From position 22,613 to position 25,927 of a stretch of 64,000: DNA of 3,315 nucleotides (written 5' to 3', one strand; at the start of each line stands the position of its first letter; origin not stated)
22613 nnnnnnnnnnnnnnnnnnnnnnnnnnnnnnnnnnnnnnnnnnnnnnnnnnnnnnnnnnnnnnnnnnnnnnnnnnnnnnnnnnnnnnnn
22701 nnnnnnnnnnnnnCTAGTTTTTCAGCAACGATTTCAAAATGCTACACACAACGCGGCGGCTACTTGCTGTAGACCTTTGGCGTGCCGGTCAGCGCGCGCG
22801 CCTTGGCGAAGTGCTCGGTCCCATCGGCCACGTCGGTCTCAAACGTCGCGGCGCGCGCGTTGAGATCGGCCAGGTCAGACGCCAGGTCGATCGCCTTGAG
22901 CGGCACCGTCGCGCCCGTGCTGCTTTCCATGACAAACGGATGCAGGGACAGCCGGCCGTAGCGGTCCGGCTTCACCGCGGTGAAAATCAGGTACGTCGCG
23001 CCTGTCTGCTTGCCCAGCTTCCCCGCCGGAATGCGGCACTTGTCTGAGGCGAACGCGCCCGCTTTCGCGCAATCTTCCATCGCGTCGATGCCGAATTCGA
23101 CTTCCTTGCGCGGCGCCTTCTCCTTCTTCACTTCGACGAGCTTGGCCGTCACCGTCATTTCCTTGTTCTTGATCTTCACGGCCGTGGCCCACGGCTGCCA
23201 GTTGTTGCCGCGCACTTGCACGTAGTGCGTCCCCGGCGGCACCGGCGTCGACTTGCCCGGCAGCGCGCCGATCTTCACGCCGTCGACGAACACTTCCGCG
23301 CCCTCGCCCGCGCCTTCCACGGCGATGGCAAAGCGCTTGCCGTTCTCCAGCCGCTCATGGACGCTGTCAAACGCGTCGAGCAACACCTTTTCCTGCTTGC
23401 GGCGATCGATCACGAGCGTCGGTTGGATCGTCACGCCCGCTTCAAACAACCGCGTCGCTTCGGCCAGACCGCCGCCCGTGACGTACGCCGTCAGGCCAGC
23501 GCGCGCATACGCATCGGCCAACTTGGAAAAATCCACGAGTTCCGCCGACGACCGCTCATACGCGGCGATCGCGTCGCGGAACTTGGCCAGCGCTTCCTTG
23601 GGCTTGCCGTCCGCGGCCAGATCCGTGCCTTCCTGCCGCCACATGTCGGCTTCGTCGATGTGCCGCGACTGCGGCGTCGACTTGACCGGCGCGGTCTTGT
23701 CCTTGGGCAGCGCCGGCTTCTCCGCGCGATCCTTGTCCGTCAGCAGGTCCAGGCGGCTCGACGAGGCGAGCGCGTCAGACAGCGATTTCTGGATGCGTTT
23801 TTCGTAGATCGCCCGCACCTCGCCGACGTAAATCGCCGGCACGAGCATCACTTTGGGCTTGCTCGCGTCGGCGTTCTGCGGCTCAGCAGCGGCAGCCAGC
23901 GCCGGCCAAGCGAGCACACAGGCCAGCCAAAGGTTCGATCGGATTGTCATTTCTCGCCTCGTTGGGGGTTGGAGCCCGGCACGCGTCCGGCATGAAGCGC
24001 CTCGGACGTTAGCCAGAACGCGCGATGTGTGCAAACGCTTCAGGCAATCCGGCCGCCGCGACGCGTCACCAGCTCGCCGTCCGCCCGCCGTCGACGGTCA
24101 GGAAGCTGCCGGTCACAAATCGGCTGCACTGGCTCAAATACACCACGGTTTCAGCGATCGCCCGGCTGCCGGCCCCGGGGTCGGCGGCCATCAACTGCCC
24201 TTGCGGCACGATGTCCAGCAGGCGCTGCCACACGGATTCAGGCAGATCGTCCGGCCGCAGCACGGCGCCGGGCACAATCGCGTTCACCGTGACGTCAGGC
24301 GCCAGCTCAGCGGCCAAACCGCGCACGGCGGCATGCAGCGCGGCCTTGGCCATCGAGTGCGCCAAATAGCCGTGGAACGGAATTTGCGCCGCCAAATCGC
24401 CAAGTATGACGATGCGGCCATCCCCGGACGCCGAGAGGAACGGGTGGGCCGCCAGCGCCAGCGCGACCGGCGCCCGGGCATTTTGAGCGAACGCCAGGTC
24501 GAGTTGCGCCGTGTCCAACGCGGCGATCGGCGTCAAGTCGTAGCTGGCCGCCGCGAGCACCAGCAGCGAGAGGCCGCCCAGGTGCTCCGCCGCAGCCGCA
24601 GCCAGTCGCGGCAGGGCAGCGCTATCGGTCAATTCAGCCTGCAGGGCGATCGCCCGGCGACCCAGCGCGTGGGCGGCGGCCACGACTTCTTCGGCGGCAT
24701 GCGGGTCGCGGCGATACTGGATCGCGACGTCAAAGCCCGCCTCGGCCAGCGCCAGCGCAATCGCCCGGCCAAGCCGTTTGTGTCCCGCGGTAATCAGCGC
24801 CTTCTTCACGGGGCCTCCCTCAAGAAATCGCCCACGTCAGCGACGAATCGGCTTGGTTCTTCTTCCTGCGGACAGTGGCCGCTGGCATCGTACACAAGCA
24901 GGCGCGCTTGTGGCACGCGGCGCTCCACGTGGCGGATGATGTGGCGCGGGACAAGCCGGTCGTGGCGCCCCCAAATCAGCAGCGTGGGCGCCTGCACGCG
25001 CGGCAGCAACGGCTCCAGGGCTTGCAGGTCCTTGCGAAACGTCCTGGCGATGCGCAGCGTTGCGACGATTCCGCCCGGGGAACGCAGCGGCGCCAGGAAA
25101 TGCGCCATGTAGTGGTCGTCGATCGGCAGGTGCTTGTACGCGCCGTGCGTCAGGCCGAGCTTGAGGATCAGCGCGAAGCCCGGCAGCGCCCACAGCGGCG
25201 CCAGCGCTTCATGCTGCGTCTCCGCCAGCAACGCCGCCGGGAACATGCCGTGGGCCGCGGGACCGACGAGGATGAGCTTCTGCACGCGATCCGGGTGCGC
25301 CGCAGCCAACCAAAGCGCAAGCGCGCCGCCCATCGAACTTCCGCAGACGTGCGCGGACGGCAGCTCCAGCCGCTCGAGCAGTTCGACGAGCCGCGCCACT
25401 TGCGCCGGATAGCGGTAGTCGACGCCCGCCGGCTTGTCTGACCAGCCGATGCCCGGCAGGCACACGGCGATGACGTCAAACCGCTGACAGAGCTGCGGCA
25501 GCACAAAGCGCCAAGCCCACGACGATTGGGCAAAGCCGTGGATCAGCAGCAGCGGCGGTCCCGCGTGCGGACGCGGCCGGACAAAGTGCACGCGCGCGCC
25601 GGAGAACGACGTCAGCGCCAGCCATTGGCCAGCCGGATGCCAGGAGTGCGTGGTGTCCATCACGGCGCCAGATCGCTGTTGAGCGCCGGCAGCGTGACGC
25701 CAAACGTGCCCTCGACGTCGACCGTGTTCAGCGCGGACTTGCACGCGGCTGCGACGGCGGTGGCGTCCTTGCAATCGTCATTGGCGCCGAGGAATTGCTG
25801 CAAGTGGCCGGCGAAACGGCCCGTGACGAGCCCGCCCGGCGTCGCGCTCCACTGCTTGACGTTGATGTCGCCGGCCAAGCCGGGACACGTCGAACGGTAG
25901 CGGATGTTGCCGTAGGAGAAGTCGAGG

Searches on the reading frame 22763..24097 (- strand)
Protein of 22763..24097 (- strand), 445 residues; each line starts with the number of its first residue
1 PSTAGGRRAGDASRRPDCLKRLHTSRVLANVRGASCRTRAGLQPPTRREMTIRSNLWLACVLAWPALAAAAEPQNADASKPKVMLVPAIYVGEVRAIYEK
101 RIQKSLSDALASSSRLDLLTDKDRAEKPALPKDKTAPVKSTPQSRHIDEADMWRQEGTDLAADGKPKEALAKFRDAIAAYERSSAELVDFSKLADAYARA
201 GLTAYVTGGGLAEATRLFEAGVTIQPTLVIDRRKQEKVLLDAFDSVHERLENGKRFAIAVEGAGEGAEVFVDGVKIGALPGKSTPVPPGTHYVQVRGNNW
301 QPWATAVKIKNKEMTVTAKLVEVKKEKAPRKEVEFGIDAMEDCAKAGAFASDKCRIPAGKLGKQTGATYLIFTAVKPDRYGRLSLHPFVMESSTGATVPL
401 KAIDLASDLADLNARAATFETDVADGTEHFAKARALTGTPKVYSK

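Call 52: search_protein_families(library=pfam, proteins=[window:22763-24097:-], max_evalue=0.0001)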
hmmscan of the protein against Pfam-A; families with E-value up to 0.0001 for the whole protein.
window:22763-24097:- (445 aa): 1 family
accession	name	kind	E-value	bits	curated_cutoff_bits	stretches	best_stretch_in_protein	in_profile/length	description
PF08308.17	PEGA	-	3.9e-08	33.5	20.8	1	258-322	4-69/71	PEGA domain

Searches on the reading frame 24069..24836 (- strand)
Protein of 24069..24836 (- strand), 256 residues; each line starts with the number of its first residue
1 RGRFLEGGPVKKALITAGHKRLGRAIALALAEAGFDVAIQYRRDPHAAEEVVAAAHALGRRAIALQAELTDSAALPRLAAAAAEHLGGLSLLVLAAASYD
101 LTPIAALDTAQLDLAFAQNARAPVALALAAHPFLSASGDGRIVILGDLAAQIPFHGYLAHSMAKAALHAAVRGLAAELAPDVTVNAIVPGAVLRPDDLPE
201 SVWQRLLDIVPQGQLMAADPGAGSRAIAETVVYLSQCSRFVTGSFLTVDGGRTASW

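Call 52: search_protein_families(library=pfam, proteins=[window:24069-24836:-], max_evalue=0.0001)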
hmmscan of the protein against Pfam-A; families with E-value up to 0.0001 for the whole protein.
window:24069-24836:- (256 aa): 2 families
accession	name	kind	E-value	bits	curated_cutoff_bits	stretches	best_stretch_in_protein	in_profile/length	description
PF13561.12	adh_short_C2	-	1.5e-34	120.1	27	1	22-252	8-235/236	Enoyl-(Acyl carrier protein) reductase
PF00106.31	adh_short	-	6.7e-31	107.7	26.6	1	11-192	1-182/195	short chain dehydrogenase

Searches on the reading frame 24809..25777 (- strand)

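Call 52: search_protein_families(library=pfam, proteins=[window:24809-25777:-], max_evalue=0.0001)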
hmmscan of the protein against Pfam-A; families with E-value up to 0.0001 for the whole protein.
window:24809-25777:- (323 aa): 3 families
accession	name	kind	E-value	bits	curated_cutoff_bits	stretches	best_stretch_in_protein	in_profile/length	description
PF00561.26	Abhydrolase_1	-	9.7e-36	124.1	25.8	2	74-182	1-104/245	alpha/beta hydrolase fold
PF12697.13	Abhydrolase_6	-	2.3e-22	81.2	26.3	1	76-314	1-216/217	Alpha/beta hydrolase family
PF12146.15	Hydrolase_4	-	1.9e-15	57.2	27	1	76-306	7-237/239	Serine aminopeptidase, S33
